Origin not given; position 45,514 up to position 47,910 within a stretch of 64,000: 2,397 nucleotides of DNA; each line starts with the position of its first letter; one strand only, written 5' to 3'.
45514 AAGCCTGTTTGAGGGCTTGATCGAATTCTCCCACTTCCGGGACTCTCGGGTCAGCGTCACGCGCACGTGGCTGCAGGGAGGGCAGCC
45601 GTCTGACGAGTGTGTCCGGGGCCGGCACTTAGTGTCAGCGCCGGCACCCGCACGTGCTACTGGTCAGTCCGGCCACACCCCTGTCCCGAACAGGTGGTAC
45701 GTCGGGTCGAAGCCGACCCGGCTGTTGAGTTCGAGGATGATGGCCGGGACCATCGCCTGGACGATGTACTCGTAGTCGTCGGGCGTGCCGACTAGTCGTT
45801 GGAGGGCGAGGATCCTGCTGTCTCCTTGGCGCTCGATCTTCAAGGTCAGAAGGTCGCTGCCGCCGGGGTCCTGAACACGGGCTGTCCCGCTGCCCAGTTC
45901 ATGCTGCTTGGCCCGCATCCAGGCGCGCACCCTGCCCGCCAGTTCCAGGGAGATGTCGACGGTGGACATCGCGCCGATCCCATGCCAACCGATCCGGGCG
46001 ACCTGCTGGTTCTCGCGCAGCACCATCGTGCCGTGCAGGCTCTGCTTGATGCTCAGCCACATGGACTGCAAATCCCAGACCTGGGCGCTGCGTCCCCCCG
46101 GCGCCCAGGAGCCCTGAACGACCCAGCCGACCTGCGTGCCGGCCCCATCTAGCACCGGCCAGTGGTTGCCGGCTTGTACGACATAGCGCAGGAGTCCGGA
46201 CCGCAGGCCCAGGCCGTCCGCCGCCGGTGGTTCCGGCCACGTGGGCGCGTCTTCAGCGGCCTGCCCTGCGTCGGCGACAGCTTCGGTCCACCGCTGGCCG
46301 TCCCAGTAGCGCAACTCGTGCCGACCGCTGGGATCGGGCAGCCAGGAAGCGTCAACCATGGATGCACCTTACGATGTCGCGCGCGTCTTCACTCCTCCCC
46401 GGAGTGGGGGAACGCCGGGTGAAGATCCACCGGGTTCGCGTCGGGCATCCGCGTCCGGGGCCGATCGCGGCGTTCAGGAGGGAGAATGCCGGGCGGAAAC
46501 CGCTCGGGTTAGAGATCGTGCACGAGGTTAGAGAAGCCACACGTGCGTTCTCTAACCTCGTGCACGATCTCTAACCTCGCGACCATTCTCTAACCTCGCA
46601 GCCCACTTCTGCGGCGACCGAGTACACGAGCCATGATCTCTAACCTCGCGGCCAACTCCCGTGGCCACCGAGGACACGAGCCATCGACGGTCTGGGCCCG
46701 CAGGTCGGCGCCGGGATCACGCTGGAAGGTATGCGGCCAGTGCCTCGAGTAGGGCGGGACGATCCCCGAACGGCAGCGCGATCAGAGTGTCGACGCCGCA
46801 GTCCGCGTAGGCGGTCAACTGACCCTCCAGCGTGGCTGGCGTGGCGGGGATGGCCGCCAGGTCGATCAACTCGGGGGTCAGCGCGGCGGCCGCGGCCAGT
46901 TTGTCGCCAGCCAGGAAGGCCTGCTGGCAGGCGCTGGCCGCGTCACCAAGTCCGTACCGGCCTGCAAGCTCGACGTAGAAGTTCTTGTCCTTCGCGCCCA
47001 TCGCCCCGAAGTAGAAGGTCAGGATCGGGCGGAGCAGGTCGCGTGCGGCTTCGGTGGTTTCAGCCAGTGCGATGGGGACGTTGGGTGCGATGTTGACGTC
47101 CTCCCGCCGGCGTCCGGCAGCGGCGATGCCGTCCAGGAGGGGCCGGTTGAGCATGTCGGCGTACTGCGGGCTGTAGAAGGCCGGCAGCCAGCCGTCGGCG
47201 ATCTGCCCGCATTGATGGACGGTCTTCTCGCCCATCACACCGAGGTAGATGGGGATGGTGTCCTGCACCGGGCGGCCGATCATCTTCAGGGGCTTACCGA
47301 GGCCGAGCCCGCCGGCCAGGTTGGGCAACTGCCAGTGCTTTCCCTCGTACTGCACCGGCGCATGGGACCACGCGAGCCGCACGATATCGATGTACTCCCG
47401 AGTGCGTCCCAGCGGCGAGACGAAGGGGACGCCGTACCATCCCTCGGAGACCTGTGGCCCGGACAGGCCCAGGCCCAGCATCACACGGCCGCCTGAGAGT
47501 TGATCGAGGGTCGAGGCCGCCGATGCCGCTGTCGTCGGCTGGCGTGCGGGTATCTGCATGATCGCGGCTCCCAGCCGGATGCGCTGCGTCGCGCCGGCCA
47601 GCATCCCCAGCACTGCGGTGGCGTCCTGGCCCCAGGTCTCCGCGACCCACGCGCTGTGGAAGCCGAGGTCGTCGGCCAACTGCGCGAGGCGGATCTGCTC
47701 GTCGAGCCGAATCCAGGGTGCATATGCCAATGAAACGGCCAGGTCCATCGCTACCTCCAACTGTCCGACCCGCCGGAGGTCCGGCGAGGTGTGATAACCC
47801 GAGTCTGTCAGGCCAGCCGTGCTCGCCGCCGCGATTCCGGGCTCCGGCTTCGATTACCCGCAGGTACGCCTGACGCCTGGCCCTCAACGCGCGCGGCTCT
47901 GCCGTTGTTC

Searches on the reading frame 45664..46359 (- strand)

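Call 57: search_protein_families(library=pfam, max_evalue=0.001, proteins=[window:45664-46359:-])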
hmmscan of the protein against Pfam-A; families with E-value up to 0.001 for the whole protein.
window:45664-46359:- (231 aa): 1 family
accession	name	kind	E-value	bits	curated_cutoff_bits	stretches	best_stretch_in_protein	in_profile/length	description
PF10708.14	DUF2510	-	4.1e-11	42.9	24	1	4-36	1-34/35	Protein of unknown function (DUF2510)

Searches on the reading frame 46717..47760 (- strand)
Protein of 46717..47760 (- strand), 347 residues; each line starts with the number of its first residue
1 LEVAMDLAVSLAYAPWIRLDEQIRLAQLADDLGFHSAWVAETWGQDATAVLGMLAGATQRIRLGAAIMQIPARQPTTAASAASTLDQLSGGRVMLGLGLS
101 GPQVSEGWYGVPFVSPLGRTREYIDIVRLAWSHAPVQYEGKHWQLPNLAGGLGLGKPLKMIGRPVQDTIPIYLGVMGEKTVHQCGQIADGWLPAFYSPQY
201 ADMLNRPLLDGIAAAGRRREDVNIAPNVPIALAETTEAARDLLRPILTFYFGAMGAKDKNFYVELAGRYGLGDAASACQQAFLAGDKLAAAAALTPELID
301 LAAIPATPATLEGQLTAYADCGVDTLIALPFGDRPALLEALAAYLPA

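Call 57: search_protein_families(library=pfam, max_evalue=0.001, proteins=[window:46717-47760:-])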
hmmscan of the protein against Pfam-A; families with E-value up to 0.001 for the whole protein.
window:46717-47760:- (347 aa): 1 family
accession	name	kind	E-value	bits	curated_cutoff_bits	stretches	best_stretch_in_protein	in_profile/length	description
PF00296.26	Bac_luciferase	-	3e-69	234.2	27.9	1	17-324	20-313/314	Luciferase-like monooxygenase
